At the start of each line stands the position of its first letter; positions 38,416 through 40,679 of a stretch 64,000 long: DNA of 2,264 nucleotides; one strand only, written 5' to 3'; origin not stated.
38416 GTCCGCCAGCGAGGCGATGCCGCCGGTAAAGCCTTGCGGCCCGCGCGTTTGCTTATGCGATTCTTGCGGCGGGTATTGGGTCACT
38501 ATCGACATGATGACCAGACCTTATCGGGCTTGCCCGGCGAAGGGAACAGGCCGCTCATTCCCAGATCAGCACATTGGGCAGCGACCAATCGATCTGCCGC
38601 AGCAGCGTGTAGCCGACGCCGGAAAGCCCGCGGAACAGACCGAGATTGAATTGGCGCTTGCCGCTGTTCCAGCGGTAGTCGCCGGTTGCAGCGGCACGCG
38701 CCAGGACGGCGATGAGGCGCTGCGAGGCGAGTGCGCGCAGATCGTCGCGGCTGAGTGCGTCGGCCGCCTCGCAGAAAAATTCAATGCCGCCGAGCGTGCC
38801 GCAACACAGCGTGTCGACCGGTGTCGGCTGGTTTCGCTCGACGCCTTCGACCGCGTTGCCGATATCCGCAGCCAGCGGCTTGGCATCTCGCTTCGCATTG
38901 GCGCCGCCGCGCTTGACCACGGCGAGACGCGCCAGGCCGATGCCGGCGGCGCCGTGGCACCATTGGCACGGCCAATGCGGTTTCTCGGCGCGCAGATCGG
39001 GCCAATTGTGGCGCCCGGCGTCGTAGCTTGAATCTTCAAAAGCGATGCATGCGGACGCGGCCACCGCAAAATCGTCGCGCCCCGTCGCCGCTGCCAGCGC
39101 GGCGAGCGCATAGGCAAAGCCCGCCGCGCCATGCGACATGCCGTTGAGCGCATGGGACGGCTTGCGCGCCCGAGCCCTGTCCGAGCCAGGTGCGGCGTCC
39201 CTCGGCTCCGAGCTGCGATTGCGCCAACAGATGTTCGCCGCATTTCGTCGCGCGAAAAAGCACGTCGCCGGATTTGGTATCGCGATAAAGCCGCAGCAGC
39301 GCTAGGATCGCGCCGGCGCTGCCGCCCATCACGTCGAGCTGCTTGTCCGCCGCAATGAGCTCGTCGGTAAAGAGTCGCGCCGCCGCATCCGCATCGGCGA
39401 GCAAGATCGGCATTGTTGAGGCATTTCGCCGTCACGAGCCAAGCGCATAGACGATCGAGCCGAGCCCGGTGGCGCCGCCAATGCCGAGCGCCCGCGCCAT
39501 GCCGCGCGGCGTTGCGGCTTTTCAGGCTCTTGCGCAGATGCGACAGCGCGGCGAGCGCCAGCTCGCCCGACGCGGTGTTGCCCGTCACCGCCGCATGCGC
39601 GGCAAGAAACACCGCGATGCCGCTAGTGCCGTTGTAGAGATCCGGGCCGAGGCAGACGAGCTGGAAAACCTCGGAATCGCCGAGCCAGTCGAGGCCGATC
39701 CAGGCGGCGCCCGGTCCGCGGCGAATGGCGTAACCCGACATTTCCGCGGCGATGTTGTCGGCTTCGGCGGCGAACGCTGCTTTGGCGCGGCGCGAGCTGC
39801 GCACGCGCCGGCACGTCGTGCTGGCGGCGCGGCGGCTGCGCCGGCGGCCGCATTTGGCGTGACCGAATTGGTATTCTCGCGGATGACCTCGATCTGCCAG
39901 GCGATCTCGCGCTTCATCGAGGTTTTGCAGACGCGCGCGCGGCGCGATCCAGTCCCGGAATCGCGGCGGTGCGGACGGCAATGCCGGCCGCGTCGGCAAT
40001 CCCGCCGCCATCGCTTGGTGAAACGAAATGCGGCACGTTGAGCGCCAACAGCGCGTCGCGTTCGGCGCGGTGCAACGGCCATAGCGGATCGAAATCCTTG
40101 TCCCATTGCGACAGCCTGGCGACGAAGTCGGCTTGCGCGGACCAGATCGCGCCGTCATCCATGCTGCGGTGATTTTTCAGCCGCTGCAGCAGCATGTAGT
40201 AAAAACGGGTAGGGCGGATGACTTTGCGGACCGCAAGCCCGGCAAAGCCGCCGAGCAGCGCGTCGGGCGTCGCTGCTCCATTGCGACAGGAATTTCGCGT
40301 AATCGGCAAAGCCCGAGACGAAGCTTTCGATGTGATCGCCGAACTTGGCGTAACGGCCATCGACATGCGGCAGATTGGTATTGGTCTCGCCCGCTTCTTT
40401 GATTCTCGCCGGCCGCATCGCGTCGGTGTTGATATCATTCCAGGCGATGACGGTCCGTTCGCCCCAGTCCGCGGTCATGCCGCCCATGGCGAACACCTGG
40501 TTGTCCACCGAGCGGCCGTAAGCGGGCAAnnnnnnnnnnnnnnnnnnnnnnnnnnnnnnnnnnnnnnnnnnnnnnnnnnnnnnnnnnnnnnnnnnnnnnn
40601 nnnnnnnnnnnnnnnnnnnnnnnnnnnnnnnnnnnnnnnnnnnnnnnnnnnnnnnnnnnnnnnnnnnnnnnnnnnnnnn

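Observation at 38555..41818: LanM synthetase gene carries about ten frameshifts yet keeps every catalytic motif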

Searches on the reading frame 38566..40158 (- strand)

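Call 4: search_protein_families(library=pfam, proteins=[window:38566-40158:-], max_evalue=0.01)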
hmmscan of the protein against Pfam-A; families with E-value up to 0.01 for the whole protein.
window:38566-40158:- (530 aa): 1 family
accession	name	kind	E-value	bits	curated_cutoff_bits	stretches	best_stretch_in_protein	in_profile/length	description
PF05147.19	LANC_like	-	6.7e-05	22.1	23.2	1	171-218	4-51/350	Lanthionine synthetase C-like protein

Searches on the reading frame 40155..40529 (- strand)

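Call 4: search_protein_families(library=pfam, proteins=[window:40155-40529:-], max_evalue=0.01)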
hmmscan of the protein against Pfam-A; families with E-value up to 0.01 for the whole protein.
window:40155-40529:- (124 aa): 1 family
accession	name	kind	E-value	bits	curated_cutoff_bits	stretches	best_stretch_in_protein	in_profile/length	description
PF13575.12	DUF4135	-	3.6e-09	36.7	29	1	14-87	218-294/378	Domain of unknown function (DUF4135)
